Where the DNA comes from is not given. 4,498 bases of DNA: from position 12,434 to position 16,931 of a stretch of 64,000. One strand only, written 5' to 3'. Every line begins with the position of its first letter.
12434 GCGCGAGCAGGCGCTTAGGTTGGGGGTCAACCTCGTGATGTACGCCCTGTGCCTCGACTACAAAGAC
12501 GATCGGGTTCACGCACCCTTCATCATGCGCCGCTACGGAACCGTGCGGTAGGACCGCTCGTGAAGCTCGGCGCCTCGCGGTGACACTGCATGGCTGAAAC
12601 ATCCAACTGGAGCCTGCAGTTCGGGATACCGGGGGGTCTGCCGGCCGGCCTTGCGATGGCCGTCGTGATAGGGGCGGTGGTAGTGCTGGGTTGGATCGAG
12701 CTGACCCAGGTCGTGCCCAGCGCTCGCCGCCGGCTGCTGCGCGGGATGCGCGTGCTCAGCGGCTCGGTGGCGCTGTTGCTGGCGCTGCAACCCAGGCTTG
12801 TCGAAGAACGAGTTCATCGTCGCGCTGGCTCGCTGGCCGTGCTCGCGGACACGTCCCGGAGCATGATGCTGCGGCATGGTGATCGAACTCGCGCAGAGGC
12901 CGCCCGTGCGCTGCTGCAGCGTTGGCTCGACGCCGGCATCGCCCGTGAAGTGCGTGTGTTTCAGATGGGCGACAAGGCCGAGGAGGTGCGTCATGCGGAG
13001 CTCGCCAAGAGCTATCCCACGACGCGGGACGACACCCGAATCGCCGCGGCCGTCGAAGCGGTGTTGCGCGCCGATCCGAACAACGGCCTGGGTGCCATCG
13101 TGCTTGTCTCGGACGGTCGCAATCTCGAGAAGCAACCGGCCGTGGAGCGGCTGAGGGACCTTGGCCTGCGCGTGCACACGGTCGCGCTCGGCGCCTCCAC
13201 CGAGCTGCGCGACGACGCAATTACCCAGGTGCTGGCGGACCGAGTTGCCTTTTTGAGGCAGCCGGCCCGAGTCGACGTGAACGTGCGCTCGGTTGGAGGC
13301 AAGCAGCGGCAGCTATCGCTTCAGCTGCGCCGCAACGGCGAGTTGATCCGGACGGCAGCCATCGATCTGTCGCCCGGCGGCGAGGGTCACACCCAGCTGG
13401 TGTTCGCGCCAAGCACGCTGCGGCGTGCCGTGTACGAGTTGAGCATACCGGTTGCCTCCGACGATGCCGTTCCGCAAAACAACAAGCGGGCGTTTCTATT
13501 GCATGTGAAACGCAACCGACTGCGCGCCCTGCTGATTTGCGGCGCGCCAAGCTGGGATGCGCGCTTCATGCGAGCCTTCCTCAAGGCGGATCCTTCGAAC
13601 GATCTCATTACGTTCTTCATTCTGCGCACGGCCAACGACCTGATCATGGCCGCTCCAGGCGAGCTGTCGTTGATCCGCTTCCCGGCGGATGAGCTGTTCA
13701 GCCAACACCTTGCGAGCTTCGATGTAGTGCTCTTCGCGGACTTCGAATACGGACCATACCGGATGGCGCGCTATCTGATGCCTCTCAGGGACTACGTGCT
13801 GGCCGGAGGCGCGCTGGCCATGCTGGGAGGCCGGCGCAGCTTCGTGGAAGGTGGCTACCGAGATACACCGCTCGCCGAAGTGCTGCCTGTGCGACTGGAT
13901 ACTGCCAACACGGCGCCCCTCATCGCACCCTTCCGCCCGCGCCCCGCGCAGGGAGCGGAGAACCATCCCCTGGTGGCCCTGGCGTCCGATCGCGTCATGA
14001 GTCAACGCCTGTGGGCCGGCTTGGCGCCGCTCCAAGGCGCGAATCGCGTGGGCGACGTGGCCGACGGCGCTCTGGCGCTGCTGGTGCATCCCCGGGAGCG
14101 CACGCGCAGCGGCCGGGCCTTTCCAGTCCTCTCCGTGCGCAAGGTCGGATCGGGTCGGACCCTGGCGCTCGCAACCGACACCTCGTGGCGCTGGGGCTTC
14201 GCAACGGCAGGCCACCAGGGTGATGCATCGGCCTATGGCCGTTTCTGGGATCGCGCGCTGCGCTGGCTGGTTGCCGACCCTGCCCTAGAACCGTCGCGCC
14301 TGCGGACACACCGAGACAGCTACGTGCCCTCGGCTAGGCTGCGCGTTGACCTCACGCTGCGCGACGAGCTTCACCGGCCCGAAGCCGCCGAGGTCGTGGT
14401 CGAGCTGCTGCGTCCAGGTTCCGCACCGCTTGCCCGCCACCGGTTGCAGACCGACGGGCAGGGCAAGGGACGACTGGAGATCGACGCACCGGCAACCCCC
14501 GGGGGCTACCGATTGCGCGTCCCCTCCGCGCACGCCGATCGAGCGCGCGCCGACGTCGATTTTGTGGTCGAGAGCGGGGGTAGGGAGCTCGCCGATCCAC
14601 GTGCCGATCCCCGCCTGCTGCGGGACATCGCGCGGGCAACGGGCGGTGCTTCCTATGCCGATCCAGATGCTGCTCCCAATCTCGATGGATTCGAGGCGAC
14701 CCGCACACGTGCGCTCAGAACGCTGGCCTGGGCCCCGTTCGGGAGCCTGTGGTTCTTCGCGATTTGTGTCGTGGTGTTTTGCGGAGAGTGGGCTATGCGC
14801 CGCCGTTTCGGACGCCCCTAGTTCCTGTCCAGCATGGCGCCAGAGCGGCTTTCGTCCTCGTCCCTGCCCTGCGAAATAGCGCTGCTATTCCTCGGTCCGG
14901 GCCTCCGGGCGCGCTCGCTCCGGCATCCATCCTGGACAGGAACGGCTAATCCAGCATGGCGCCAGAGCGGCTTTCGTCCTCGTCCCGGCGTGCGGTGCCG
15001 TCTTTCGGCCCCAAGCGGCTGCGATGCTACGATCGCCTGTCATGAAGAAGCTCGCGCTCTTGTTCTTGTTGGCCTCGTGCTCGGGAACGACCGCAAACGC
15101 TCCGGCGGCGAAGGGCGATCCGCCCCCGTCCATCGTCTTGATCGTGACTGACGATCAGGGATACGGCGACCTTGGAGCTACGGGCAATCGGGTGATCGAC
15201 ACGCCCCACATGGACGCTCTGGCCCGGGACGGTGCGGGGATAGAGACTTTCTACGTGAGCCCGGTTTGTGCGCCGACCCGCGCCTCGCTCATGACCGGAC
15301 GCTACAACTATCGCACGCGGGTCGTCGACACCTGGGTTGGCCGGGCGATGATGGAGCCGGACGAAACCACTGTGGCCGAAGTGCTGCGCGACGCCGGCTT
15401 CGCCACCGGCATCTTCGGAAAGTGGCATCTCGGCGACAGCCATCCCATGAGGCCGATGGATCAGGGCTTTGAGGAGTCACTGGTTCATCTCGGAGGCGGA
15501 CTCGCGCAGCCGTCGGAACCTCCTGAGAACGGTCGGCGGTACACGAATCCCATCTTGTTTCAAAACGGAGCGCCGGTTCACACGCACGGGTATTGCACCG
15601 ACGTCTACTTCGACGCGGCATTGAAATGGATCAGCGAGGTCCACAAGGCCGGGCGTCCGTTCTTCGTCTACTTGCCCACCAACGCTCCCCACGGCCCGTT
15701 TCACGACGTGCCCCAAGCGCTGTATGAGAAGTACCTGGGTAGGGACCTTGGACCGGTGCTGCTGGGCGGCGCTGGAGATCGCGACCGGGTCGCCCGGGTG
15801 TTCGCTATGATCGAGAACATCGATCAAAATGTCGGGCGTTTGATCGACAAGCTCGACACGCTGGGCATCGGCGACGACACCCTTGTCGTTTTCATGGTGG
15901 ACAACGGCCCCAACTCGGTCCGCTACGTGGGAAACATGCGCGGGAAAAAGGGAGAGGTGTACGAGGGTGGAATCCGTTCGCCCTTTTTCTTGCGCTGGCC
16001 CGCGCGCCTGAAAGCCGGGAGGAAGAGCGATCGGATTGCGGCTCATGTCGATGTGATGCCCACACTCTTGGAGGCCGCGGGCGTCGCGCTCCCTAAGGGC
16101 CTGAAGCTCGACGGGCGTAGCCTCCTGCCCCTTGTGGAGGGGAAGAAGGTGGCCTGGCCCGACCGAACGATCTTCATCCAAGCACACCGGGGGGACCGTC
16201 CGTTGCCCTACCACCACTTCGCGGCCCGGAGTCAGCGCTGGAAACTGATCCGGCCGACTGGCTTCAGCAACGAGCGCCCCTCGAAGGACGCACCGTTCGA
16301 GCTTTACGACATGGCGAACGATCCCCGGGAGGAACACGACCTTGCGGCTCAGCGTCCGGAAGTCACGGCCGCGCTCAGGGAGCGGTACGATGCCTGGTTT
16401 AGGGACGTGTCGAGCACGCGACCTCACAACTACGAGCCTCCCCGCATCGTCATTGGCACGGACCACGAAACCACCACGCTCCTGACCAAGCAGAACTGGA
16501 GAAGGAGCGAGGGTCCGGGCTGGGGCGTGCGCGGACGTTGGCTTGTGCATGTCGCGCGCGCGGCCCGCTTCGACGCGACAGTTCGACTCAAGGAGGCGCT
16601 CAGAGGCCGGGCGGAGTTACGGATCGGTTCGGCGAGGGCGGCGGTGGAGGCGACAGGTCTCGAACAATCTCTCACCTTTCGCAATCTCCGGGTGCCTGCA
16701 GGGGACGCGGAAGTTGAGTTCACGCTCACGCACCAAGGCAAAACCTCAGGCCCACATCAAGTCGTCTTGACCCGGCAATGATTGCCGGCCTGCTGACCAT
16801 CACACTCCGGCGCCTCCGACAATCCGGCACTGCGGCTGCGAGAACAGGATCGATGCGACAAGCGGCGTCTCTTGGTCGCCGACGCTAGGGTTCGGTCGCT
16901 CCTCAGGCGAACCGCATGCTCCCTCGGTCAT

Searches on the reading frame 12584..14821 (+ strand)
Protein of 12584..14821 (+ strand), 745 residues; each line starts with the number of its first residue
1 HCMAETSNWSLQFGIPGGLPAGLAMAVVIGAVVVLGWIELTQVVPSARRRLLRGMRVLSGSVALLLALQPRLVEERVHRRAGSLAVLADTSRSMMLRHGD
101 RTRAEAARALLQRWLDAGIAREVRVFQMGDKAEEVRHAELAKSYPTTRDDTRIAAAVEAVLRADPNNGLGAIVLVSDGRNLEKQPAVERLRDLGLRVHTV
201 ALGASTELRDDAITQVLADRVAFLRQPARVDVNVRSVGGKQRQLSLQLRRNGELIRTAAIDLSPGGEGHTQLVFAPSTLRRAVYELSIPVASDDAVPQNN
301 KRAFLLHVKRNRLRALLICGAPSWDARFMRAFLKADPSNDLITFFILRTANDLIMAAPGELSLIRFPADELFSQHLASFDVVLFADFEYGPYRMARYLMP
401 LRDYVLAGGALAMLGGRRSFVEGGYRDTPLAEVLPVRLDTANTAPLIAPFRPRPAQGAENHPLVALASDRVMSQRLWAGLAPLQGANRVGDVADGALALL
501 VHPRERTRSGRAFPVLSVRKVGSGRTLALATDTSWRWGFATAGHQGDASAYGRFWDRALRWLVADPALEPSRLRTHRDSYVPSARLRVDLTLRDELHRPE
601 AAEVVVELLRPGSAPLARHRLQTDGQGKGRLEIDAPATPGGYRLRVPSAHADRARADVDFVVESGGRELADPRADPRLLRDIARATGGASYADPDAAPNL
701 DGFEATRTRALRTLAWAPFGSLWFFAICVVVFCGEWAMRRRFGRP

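Call 56: search_protein_families(library=pfam, proteins=[window:12584-14821:+], max_evalue=0.001)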
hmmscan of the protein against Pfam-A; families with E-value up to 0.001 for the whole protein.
window:12584-14821:+ (745 aa): 3 families
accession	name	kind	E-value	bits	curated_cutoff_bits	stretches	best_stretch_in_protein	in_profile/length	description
PF07090.17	GATase1_like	-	1.1e-08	35.4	27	1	398-563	97-246/247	Putative glutamine amidotransferase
PF13519.12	VWA_2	-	0.00043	21.3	27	0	85-178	2-106/107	von Willebrand factor type A domain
PF01835.25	MG2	-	0.00067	20.4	32.8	0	575-662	6-96/96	MG2 domain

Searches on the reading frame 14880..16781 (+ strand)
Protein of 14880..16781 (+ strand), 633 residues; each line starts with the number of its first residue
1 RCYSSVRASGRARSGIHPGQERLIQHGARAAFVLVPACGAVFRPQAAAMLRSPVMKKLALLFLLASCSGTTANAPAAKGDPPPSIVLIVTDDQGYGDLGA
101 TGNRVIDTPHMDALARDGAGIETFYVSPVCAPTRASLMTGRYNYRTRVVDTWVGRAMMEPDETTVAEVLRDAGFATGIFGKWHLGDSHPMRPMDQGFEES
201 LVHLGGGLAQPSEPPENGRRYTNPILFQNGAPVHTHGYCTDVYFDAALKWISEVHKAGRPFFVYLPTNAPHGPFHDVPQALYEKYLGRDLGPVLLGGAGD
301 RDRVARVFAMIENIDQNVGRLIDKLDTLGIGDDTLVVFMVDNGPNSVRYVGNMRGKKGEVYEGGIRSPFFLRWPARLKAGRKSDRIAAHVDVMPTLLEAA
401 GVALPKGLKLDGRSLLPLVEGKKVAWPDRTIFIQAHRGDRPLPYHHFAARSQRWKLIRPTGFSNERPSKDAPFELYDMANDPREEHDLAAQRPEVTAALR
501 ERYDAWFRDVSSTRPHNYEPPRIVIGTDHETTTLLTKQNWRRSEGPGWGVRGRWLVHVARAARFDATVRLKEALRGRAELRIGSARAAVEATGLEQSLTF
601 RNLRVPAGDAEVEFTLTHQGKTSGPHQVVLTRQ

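Call 56: search_protein_families(library=pfam, proteins=[window:14880-16781:+], max_evalue=0.001)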
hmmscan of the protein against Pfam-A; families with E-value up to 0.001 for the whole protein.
window:14880-16781:+ (633 aa): 3 families
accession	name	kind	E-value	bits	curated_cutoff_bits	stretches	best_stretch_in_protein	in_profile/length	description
PF00884.28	Sulfatase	-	7.1e-52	177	25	1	83-402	1-301/301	Sulfatase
PF16347.10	SGSH_C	-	1.2e-18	68.2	29.3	1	360-500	11-145/154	N-sulphoglucosamine sulphohydrolase, C-terminal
PF01663.27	Phosphodiest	-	2.2e-07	31.3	23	1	107-347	19-224/342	Type I phosphodiesterase / nucleotide pyrophosphatase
